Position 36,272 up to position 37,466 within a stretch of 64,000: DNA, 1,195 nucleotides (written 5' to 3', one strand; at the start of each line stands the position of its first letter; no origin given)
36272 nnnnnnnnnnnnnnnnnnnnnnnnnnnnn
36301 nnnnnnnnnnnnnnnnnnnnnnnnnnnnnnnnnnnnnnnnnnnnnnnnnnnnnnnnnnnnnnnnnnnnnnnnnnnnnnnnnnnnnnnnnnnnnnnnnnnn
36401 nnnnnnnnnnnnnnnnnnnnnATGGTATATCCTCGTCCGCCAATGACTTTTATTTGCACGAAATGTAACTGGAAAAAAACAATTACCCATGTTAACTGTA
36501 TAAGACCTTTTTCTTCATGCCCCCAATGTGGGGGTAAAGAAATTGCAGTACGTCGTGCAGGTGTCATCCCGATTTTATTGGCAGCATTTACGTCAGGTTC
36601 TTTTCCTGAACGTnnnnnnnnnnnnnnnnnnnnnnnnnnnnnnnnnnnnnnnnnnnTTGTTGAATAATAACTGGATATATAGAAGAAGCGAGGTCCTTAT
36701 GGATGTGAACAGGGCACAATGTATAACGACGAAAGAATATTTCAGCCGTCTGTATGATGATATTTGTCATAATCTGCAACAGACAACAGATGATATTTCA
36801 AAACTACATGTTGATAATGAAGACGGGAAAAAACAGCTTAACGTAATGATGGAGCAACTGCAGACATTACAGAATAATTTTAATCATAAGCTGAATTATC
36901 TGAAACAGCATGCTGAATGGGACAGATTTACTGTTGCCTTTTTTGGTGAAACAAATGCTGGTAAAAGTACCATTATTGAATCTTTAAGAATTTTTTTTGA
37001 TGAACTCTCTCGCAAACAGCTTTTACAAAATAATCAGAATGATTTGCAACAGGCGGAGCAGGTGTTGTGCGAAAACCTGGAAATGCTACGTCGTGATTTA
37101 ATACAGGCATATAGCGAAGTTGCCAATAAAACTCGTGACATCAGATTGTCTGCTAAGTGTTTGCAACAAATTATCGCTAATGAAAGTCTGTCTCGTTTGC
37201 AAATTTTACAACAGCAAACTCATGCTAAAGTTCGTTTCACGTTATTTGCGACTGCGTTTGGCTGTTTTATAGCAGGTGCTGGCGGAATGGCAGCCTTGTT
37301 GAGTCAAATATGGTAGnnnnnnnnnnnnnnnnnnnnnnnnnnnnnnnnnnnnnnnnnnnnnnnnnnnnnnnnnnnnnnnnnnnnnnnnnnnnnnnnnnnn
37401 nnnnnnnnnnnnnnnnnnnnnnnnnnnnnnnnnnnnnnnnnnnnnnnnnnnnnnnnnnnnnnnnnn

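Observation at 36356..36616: Small zinc-ribbon gene (CNWKKT motif) recurs in front of two unrelated cargo modules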

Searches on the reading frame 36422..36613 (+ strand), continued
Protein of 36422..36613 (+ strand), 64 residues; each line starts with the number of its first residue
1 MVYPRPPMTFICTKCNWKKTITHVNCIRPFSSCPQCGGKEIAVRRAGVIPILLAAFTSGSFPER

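Call 45: find_encoding_contigs(protein=P0137, flank=6000, max_places=2)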
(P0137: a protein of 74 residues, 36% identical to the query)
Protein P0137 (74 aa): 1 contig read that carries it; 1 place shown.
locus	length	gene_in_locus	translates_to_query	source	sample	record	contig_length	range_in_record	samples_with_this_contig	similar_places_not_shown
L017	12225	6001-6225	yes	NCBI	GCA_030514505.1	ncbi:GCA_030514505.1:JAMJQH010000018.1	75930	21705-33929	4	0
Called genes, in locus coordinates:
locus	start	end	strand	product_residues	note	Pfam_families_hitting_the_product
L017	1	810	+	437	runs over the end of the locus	PF10117:McrBC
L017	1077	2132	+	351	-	PF17761:DUF1016_N, PF06250:YhcG_C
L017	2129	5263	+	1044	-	PF04313:HSDR_N, PF04851:ResIII, PF18766:SWI2_SNF2, PF22679:T1R_D3-like, PF11867:T1RH-like_C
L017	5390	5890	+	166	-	PF13280:WYL, PF26107:BrxR_CTD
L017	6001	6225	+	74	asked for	-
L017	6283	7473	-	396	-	PF13356:Arm-DNA-bind_3, PF22022:Phage_int_M, PF00589:Phage_integrase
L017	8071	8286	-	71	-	-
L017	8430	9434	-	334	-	PF00579:tRNA-synt_1b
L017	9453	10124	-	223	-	PF00702:Hydrolase, PF12710:HAD, PF13419:HAD_2, PF13242:Hydrolase_like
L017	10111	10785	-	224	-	PF00834:Ribul_P_3_epim, PF01729:QRPTase_C (faint)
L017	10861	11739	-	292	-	PF02086:MethyltransfD12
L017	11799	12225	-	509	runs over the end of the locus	PF13191:AAA_16 (faint), PF13401:AAA_22, PF05036:SPOR (weak)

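Call 46: find_encoding_contigs(protein=P0139, flank=6000, max_places=2)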
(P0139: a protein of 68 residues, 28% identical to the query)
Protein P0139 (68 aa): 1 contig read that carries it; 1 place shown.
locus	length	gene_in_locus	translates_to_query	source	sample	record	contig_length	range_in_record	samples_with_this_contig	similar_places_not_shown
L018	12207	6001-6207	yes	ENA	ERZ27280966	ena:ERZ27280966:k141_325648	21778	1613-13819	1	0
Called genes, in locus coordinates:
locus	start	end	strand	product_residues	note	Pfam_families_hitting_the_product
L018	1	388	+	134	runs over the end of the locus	-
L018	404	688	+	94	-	-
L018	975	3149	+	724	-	-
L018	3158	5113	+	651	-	-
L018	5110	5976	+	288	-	-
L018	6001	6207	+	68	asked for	-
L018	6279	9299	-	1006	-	PF04851:ResIII, PF00270:DEAD (weak), PF19778:RE_endonuc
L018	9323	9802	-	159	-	-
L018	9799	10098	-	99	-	PF01909:NTP_transf_2 (weak)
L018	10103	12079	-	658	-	PF01555:N6_N4_Mtase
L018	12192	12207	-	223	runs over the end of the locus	PF14335:DUF4391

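Call 47: search_protein_families(library=padloc, proteins=[window:36422-36613:+, P0036, P0039, P0137], max_evalue=0.01)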
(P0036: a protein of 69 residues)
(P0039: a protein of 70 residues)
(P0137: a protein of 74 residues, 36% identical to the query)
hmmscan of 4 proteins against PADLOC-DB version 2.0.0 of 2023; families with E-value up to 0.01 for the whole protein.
seq(64 aa): 0 families

P0036 (69 aa): 0 families

P0039 (70 aa): 0 families

P0137 (74 aa): 0 families

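Call 48: search_protein_families(library=phrogs, proteins=[window:36422-36613:+, P0036, P0039, P0137, P0028], max_evalue=0.01)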
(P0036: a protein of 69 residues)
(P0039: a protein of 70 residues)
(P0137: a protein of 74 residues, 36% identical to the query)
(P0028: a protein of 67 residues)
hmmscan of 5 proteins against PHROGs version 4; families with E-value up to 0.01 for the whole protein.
seq(64 aa): 0 families

P0036 (69 aa): 0 families

P0039 (70 aa): 0 families

P0137 (74 aa): 5 families
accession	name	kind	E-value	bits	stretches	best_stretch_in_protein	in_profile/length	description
phrog_2945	-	unknown function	0.0011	19.7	1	8-46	8-43/68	-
phrog_1257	-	moron, auxiliary metabolic gene and host takeover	0.003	18.8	1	7-66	29-91/97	ribosome associated inhibitor A; zinc finger domain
phrog_10675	-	unknown function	0.0046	18.2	1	8-44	4-40/98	-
phrog_6422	-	moron, auxiliary metabolic gene and host takeover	0.0063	17.9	1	8-49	6-44/120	Lar-like restriction alleviation protein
phrog_4875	-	unknown function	0.0075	17.4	0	24-58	19-53/77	-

P0028 (67 aa): 2 families
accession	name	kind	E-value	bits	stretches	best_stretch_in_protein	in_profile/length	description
phrog_4875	-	unknown function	0.0013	19.8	1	11-61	14-57/77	-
phrog_8470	-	unknown function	0.0037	17.1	1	10-63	86-143/567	-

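Call 56: search_protein_families(library=padloc, proteins=[L016:5613-8027:+], max_evalue=0.00001)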
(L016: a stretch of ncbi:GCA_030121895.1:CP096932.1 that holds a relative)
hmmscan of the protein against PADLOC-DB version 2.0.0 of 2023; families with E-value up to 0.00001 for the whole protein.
L016:5613-8027:+ (804 aa): 1 family
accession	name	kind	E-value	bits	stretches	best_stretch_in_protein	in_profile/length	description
PDLC03841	LeoBC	-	4.9e-13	47.1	1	230-520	123-397/601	-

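Call 112: search_protein_families(library=padloc, proteins=[L018:975-3149:+, L018:3158-5113:+, L018:5110-5976:+, L013:1824-2909:+, L013:3030-4673:+], max_evalue=0.00001)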
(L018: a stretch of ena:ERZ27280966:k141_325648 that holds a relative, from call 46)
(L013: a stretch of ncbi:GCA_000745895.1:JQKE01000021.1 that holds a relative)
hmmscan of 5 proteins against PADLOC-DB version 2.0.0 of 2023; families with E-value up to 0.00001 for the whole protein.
L018:975-3149:+ (724 aa): 0 families

L018:3158-5113:+ (651 aa): 1 family
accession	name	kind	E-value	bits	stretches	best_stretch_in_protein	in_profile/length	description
PDLC03841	LeoBC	-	2.4e-07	28.3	0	19-212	44-161/601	-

L018:5110-5976:+ (288 aa): 0 families

L013:1824-2909:+ (361 aa): 2 families
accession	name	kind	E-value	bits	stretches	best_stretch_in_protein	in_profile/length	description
PDLC04407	PDC-M09A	-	1.4e-30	104.8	1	39-262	10-238/282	-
PDLC04406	PDC-M09A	-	4.7e-20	70.3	1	109-268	132-287/330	-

L013:3030-4673:+ (547 aa): 1 family
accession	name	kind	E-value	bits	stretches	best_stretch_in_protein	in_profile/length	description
PDLC04630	PDC-M40B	-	1.6e-43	147.3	2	196-445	189-433/547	-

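Call 113: search_protein_families(library=pfam, proteins=[L018:975-3149:+, L018:3158-5113:+, L018:5110-5976:+, L013:1824-2909:+, L013:3030-4673:+, L009:7592-8008:+], max_evalue=0.001)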
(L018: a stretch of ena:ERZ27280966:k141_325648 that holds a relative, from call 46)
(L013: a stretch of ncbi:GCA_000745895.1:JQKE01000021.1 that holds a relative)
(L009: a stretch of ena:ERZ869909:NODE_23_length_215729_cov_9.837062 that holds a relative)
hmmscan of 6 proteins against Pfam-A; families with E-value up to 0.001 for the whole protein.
L018:975-3149:+ (724 aa): 0 families

L018:3158-5113:+ (651 aa): 0 families

L018:5110-5976:+ (288 aa): 0 families

L013:1824-2909:+ (361 aa): 0 families

L013:3030-4673:+ (547 aa): 1 family
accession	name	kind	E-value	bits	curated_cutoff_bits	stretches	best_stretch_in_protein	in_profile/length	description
PF05661.17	DUF808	-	0.00036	20.1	28.4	1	400-497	59-148/302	Protein of unknown function (DUF808)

L009:7592-8008:+ (138 aa): 0 families

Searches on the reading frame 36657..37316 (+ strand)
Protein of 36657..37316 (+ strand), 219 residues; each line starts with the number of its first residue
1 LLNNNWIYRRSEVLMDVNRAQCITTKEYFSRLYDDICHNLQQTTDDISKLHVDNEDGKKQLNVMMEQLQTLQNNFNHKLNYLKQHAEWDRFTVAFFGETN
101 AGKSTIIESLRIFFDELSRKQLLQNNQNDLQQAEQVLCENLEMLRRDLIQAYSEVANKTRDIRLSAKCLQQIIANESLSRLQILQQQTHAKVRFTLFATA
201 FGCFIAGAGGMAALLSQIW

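Call 12: search_protein_families(library=pfam, proteins=[window:36657-37316:+], max_evalue=1)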
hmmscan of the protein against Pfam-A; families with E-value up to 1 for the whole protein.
window:36657-37316:+ (219 aa): 13 families
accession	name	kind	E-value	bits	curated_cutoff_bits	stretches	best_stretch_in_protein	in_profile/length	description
PF13175.12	AAA_15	-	0.00029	21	32.1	1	94-138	27-55/374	AAA ATPase domain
PF01926.29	MMR_HSR1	-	0.0022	18.6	21.9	1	92-110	1-19/113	50S ribosome-binding GTPase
PF04791.21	LMBR1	-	0.0045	16.3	31.9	1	39-187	199-323/510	LMBR1-like membrane protein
PF10732.14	DUF2524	-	0.0085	16.8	25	1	27-74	33-81/84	Protein of unknown function (DUF2524)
PF08328.16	ASL_C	-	0.014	15.9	35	1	124-179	42-99/115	Adenylosuccinate lyase C-terminal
PF03193.22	RsgA_GTPase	-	0.035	14.4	30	1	59-111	73-127/174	RsgA GTPase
PF00350.29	Dynamin_N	-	0.047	14.1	27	1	93-110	1-18/168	Dynamin family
PF13476.12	AAA_23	-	0.072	14.2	27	1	94-112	23-41/201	AAA domain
PF00009.33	GTP_EFTU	-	0.13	12.2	26.5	1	92-131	5-47/188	Elongation factor Tu GTP binding domain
PF13555.12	AAA_29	-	0.15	12.3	27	1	92-110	24-42/61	P-loop containing region of AAA domain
PF00005.33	ABC_tran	-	0.17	12.9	25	1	92-167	13-80/137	ABC transporter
PF22872.1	DUF7018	-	0.29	11.8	27.8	1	26-76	4-54/116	Domain of unknown function (DUF7018)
PF04902.17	Nab1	-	0.73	10.7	25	0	115-185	4-80/179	Conserved region in Nab1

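Call 47: search_protein_families(library=padloc, proteins=[window:36657-37316:+], max_evalue=0.01)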
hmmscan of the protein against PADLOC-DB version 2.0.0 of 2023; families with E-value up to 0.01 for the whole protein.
window:36657-37316:+ (219 aa): 10 families
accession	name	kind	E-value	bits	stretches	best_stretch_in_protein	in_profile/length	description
PDLC03843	LeoC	-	1.7e-77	258.3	1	24-215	2-204/207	-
PDLC03841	LeoBC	-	9.4e-21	72.6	1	32-111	17-98/601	-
PDLC03839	LeoA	-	5.3e-07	27.1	1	78-110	45-77/559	-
PDLC02979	AriA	-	2.9e-05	22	1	92-144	25-77/373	-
PDLC00073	GajA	-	0.00013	19.1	1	95-142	28-75/589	AAA ATPase domain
PDLC02208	Ppl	-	0.00065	15.9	0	87-136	281-328/894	-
PDLC03924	MkoC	-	0.0034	13.5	1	35-200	425-599/1136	-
PDLC00281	PtuA1|PtuA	-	0.0065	13.6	1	95-198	42-148/448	AAA ATPase domain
PDLC03878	NsnB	-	0.0098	13.7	1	90-151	22-83/345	-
PDLC04135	mad3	-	0.0099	13.4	0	93-149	25-83/374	mads_3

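Call 79: find_related_loci(query=A4, collection=metagenome_contigs, flank=4000)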
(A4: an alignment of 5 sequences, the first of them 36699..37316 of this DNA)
Query A4 (205 aa) in metagenome_contigs; peptide patterns used: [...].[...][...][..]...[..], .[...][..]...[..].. (x = any residue, [..] = any of these).
600 stretches matched a pattern (row limit reached: there are more); 426 encode a relative of the query (tblastn E <= 1e-3); the best 80 are kept; 80 distinct loci.
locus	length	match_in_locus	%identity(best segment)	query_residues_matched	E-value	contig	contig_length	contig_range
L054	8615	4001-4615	99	1-205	3e-135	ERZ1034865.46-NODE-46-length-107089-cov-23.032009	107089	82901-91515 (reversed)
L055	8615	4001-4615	98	1-205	1e-134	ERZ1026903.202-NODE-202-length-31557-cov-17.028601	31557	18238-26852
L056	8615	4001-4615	98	1-205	5e-134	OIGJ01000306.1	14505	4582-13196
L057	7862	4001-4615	97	1-205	1e-133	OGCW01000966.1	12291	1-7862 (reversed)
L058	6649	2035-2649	98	1-205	1e-132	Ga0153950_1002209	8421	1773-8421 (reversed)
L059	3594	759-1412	57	9-204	1e-74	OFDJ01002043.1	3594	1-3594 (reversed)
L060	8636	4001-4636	58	9-198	4e-72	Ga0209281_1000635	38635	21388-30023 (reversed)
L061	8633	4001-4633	59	9-197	3e-71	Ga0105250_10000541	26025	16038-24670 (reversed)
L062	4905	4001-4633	57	9-197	5e-70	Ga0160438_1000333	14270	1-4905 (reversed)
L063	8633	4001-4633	57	9-197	5e-70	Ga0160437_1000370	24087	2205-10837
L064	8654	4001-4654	56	9-205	2e-69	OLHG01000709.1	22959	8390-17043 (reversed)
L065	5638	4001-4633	54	9-197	9e-66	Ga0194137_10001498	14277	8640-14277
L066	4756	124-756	54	9-197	1e-65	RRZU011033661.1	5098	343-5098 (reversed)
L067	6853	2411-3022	54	9-190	2e-60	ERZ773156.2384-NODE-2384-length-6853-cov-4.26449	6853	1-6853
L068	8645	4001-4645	50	9-190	7e-58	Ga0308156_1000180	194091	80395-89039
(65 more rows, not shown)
